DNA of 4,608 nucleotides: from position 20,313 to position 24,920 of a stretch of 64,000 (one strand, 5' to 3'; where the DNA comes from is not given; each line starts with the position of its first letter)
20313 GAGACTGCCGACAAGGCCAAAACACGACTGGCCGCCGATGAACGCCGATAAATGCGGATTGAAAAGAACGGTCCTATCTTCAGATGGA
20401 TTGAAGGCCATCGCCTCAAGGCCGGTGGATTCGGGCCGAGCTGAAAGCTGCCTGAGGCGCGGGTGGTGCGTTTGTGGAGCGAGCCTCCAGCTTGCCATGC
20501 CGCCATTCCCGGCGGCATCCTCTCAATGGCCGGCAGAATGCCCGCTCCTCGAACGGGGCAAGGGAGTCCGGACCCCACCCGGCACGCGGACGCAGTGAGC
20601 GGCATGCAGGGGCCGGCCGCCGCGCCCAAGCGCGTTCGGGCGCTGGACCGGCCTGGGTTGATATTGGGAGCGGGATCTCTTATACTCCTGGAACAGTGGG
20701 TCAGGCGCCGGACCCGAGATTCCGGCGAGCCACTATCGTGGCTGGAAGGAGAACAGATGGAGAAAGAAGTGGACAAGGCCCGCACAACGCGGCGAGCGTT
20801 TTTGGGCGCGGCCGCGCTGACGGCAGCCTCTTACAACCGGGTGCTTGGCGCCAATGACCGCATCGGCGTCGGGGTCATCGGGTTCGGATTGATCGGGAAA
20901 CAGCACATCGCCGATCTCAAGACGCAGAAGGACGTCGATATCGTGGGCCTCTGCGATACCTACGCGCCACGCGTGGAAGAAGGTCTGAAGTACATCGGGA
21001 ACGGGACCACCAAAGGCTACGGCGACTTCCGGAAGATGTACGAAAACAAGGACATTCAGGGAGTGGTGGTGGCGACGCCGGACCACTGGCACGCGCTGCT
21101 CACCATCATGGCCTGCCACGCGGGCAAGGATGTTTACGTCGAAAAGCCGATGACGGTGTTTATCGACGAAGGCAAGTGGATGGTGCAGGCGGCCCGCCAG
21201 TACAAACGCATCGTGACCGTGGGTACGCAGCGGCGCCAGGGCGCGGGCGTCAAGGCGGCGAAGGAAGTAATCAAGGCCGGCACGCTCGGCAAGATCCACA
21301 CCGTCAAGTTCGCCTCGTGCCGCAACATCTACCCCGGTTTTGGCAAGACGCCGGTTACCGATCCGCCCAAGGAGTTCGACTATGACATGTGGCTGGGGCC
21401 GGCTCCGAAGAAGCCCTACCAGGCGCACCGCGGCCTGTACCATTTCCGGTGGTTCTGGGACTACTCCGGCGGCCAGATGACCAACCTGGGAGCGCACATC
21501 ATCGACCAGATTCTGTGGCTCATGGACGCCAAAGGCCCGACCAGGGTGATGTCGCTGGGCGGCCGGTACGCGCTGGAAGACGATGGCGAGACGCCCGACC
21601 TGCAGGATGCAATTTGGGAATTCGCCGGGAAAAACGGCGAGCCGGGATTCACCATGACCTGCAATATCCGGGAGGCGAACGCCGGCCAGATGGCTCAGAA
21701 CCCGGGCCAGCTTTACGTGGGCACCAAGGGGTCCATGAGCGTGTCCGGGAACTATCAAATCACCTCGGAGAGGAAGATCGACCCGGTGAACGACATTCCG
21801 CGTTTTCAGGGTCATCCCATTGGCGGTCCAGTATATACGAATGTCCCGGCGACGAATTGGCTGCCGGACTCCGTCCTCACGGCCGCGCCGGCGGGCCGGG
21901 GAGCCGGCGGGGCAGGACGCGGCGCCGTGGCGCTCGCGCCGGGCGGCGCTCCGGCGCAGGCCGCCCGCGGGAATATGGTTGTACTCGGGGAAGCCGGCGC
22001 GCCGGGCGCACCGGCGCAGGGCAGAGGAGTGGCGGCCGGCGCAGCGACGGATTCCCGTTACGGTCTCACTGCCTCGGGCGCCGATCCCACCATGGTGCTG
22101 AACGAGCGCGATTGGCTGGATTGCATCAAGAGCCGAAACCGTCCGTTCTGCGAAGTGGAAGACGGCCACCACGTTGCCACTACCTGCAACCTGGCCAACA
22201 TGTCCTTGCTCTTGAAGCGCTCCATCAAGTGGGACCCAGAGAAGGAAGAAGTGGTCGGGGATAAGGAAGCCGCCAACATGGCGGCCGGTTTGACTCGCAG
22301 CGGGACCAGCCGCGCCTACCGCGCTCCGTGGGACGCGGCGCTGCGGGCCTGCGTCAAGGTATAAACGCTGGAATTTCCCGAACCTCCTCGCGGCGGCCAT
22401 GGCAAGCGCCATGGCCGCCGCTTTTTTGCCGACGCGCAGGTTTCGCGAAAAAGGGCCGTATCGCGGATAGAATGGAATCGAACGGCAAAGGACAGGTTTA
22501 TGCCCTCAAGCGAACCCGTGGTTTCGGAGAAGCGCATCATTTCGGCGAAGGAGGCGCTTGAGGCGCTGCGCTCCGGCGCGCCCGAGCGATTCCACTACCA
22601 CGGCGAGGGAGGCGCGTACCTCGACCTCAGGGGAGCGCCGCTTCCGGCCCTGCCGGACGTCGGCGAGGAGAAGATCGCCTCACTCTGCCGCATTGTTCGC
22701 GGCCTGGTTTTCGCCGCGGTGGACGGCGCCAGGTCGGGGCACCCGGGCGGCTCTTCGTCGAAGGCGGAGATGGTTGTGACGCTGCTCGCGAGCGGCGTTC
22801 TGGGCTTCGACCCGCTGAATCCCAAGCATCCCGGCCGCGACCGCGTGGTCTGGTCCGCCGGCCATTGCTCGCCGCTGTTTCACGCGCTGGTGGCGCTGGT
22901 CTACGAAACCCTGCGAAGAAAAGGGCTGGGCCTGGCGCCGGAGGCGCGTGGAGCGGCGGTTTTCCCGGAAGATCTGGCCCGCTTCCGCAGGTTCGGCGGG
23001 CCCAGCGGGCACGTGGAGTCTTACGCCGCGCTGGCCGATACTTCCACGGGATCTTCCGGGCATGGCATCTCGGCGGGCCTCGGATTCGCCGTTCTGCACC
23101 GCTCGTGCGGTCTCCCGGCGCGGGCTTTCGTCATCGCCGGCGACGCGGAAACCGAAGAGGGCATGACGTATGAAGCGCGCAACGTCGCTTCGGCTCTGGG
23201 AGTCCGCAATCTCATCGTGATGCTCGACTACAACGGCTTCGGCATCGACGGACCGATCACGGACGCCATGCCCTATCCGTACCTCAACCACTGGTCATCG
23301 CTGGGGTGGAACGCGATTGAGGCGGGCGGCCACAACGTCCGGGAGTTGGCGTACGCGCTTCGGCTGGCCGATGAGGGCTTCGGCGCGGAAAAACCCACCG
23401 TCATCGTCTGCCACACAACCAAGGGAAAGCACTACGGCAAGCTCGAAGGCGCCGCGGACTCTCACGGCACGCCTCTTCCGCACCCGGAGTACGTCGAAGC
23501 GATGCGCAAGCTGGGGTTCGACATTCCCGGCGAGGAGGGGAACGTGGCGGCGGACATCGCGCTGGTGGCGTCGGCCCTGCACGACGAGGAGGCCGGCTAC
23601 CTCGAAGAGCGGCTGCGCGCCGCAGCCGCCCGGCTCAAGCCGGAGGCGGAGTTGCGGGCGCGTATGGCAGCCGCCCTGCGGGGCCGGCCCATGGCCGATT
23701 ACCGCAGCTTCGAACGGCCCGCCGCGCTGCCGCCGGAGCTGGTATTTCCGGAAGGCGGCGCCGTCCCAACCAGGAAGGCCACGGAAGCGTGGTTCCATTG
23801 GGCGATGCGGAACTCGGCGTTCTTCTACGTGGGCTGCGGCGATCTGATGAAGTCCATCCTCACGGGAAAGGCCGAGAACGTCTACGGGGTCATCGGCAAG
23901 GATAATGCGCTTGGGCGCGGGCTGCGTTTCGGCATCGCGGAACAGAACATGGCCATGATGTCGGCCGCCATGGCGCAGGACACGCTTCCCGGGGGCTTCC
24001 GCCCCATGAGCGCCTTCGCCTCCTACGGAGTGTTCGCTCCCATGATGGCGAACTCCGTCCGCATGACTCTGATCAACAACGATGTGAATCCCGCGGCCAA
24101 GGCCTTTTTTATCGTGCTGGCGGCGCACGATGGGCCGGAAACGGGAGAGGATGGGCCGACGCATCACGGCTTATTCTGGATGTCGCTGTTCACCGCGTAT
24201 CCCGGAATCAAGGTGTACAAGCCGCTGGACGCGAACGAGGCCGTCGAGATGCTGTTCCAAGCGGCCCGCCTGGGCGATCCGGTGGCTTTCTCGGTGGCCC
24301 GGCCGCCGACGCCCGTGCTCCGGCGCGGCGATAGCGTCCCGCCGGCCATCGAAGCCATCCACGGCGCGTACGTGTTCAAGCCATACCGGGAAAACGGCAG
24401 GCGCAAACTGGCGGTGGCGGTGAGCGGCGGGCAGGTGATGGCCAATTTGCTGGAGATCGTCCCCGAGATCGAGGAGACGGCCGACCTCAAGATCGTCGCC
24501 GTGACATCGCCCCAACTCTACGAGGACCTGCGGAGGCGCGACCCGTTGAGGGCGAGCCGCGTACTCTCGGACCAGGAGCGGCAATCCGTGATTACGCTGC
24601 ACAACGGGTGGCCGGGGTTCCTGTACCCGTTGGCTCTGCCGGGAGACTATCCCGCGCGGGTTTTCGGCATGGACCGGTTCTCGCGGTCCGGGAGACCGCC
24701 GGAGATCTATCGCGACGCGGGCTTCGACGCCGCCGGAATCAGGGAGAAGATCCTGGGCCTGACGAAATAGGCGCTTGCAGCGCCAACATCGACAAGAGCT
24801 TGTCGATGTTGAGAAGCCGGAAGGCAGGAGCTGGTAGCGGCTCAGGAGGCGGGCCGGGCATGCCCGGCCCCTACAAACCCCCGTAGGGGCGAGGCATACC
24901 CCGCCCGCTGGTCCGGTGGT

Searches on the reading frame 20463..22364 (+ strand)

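Call 44: search_protein_families(library=pfam, proteins=[window:20463-22364:+], max_evalue=0.001)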
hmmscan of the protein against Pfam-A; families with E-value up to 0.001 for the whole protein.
window:20463-22364:+ (633 aa): 3 families
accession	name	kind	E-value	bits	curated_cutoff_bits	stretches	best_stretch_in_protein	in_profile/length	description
PF19051.5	GFO_IDH_MocA_C2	-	5.1e-28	98.7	23.3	2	262-356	4-103/254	Oxidoreductase family, C-terminal alpha/beta domain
PF01408.29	GFO_IDH_MocA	-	4.9e-21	76.1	24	1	134-254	1-119/120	Oxidoreductase family, NAD-binding Rossmann fold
PF22725.1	GFO_IDH_MocA_C3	-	4.3e-10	40.1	27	1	327-424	32-122/124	GFO/IDH/MocA C-terminal domain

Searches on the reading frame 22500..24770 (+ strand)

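Call 44: search_protein_families(library=pfam, proteins=[window:22500-24770:+], max_evalue=0.001)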
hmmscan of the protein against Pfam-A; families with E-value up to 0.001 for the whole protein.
window:22500-24770:+ (756 aa): 3 families
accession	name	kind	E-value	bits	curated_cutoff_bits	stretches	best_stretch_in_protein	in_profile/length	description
PF00456.26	Transketolase_N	-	4.7e-37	128.2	22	1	63-388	6-324/334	Transketolase, thiamine diphosphate binding domain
PF02779.29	Transket_pyr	-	1.3e-15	57.9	27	1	422-601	3-169/174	Transketolase, pyrimidine binding domain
PF13292.11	DXP_synthase_N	-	2e-07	31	21.2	1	158-253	84-179/274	1-deoxy-D-xylulose-5-phosphate synthase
